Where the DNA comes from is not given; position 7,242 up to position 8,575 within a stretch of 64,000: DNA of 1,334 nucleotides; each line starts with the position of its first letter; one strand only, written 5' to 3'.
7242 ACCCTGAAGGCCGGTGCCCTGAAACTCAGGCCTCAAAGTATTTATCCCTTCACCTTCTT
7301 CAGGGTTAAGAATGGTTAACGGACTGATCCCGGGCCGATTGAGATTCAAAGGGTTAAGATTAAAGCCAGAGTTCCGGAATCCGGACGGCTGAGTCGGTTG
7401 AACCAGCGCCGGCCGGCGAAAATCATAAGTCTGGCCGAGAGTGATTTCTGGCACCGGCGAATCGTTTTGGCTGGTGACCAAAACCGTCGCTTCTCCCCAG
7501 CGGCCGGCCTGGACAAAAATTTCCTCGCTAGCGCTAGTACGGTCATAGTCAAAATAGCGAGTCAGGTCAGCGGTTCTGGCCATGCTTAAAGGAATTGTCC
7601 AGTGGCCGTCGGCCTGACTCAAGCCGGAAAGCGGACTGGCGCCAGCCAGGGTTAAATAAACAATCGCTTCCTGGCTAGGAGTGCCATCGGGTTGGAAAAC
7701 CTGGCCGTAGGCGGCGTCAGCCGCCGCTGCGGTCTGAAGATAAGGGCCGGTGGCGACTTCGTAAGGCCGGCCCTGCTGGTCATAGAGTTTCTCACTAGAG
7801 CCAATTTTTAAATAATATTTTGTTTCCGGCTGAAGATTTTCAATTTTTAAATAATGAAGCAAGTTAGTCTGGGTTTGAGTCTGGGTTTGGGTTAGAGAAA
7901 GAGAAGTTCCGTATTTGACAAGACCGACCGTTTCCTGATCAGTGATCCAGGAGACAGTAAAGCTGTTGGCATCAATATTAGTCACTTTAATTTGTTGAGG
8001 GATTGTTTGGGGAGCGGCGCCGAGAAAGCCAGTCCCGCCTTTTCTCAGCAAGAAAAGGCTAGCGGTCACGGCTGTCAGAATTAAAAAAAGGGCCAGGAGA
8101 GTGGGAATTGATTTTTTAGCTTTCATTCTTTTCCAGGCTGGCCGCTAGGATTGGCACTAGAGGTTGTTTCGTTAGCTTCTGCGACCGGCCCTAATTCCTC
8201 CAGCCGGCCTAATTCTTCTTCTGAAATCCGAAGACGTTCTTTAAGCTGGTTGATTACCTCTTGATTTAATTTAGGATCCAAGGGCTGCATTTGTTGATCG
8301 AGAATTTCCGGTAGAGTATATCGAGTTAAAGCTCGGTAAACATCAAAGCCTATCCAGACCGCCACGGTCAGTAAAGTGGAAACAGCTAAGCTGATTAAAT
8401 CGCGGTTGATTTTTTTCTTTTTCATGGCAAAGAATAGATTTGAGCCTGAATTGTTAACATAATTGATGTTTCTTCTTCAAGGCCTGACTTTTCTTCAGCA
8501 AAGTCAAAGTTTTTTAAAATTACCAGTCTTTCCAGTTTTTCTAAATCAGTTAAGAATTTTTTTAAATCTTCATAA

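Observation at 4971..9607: pilN-pilO pair transcriptionally fused to adhesin-like surface genes, with no pilM/pilP/pilQ nearby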

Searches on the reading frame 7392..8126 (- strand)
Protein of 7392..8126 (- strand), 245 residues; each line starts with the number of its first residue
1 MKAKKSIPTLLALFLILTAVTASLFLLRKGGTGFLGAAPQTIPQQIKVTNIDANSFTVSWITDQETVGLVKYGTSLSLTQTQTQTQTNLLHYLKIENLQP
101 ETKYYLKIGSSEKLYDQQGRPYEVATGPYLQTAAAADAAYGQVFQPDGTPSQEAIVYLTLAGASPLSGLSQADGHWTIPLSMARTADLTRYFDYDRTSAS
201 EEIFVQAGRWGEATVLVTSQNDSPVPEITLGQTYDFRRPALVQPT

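Call 36: find_homologous_proteins(query=window:7392-8126:-, max_evalue=0.001)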
Query window:7392-8126:- (245 aa): 14 proteins with E <= 0.001 among 1155 candidates.
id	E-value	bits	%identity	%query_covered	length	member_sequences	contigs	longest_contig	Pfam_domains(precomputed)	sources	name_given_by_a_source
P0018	7.8e-155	531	100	100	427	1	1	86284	PF19077.7,PF16656.12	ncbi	-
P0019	3.1e-131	454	89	100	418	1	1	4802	PF19077.7,PF16656.12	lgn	-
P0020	4.2e-98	346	65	96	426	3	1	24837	PF00041.28,PF19077.7,PF16656.12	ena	-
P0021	7.7e-71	257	50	96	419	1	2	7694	PF00041.28,PF19077.7,PF16656.12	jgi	-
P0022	1.0e-48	184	40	96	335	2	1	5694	PF16656.12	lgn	-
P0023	1.0e-47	181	40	96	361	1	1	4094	PF16656.12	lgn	-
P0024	1.3e-46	177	39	96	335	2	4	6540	PF16656.12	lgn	-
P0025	1.4e-45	174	38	97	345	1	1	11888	PF16656.12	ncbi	-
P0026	1.1e-39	155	39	97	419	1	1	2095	PF00041.28,PF19077.7,PF16656.12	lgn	-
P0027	2.0e-33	134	37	95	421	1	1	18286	PF19077.7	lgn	-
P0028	2.7e-31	127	37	95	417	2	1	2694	PF19077.7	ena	-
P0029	1.4e-28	118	35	80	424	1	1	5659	PF13620.13,PF00041.28,PF19077.7,PF16656.12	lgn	-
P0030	7.6e-27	113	34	97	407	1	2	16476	PF00041.28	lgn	-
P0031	1.4e-21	95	33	97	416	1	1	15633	-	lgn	-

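Call 37: find_encoding_contigs(protein=P0031, flank=8000, max_places=2)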
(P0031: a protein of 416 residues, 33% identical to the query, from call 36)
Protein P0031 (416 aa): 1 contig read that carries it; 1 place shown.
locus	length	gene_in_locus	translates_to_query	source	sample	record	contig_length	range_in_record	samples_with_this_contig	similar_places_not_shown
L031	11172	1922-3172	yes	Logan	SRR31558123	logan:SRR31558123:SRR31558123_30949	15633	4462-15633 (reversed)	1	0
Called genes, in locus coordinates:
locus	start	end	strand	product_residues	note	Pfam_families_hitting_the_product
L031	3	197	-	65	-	?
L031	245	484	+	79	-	PF01649:Ribosomal_S20p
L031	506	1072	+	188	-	-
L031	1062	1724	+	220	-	PF04350:PilO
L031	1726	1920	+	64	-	-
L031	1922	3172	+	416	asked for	-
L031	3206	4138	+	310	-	-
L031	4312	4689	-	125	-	-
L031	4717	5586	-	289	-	PF03816:LytR_cpsA_psr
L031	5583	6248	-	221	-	PF00121:TIM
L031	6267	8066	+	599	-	PF00580:UvrD-helicase, PF13245:AAA_19, PF13604:AAA_30 (faint), PF01443:Viral_helicase1 (faint), PF13361:UvrD_C, PF13538:UvrD_C_2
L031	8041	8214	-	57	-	-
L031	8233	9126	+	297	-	PF02388:FemAB, PF13480:Acetyltransf_6, PF02388:FemAB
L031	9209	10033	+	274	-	PF13480:Acetyltransf_6 (weak), PF02388:FemAB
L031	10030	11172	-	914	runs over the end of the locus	PF00580:UvrD-helicase, PF01443:Viral_helicase1 (faint), PF13245:AAA_19, PF13604:AAA_30 (faint), PF13361:UvrD_C, PF13538:UvrD_C_2 (weak), PF12705:PDDEXK_1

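Call 38: find_encoding_contigs(protein=P0027, flank=8000, max_places=2)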
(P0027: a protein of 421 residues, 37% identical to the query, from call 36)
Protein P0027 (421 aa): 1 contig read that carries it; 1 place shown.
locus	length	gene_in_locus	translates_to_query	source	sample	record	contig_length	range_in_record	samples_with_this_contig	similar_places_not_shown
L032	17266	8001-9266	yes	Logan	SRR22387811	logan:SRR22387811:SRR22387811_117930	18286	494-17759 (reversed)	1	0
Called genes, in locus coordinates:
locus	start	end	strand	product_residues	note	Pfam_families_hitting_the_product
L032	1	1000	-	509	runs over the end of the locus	?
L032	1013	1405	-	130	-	PF01025:GrpE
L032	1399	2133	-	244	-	PF03444:WHD_HrcA (faint), PF01628:HrcA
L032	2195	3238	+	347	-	PF00963:Cohesin, PF19077:Big_13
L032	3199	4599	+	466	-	PF01229:Glyco_hydro_39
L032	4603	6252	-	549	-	PF01554:MatE (faint), PF03023:MurJ, PF01943:Polysacc_synt (weak), PF13440:Polysacc_synt_3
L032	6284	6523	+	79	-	PF01649:Ribosomal_S20p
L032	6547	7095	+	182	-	PF05137:PilN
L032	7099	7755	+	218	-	PF04350:PilO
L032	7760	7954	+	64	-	-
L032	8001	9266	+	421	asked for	PF19077:Big_13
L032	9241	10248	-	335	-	PF03816:LytR_cpsA_psr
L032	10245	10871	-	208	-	PF00121:TIM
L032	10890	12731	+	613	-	PF00580:UvrD-helicase, PF13245:AAA_19, PF13604:AAA_30 (faint), PF01443:Viral_helicase1 (faint), PF13361:UvrD_C, PF13538:UvrD_C_2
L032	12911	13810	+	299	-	PF02388:FemAB, PF13480:Acetyltransf_6, PF02388:FemAB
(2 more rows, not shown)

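Call 39: find_encoding_contigs(protein=P0025, flank=8000, max_places=2)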
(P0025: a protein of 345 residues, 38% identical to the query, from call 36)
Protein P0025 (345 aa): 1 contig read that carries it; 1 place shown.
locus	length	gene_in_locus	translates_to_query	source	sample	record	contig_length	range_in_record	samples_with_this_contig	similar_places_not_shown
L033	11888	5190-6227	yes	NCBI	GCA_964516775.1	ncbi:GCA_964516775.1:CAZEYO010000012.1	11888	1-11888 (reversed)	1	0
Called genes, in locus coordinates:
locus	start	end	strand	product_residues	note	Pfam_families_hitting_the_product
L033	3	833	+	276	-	?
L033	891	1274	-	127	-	PF01850:PIN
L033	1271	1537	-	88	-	-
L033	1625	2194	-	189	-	PF03023:MurJ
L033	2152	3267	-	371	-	-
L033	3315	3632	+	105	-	PF01649:Ribosomal_S20p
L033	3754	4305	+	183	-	PF05137:PilN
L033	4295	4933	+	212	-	PF04350:PilO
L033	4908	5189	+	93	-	-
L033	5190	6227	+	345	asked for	PF16656:Pur_ac_phosph_N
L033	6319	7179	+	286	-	-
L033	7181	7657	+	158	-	-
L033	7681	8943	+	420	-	PF01266:DAO, PF01593:Amino_oxidase, PF13450:NAD_binding_8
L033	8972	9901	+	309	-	PF01040:UbiA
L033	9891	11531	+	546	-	PF02366:PMT, PF13231:PMT_2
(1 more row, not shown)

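Call 61: find_encoding_contigs(protein=P0018, flank=10000, max_places=2)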
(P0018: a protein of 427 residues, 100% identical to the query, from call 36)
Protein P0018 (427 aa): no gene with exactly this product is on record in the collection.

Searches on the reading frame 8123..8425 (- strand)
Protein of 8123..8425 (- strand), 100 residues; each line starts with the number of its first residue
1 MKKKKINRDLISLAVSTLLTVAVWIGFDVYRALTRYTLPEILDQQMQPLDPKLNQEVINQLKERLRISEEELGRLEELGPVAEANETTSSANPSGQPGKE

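Call 4: search_protein_families(library=pfam, proteins=[window:8123-8425:-], max_evalue=1)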
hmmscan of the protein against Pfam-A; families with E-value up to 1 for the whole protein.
window:8123-8425:- (100 aa): 1 family
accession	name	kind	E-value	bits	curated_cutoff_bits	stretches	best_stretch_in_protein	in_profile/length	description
PF01191.24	RNA_pol_Rpb5_C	-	0.17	12.1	23.5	1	41-84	3-46/73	RNA polymerase Rpb5, C-terminal domain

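Call 5: search_protein_families(library=ncbifam, proteins=[window:8123-8425:-], max_evalue=1)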
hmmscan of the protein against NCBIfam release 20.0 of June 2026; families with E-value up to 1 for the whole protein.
window:8123-8425:- (100 aa): 1 family
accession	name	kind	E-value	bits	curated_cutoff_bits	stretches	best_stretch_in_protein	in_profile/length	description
NF038219.1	IcmV_IVB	equivalog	0.00066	19.8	100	1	1-72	1-68/149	type IVB secretion system protein IcmV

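Call 34: search_solved_structures(query=A4, max_evalue=10)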
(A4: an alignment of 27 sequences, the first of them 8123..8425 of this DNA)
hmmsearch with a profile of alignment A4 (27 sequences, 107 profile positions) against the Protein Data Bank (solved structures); distinct sequences matched with E-value up to 10: 5.
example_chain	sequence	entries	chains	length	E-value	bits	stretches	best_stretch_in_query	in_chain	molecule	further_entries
6ahr_B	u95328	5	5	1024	0.09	15.9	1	29-91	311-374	Ribonucleases P/MRP protein subunit POP1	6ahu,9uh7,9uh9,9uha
4bne_A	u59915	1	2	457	0.48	13.6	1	29-82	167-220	PROTEIN KINASE C AND CASEIN KINASE SUBSTRATE IN NEURONS PROTEIN 2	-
9kns_A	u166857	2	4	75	1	12.5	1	40-81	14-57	Protein Hook homolog 3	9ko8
9ofv_v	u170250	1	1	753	3.2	10.9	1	14-94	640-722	Ribosome quality control complex subunit 1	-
4dci_A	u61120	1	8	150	4.1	10.5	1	35-103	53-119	uncharacterized protein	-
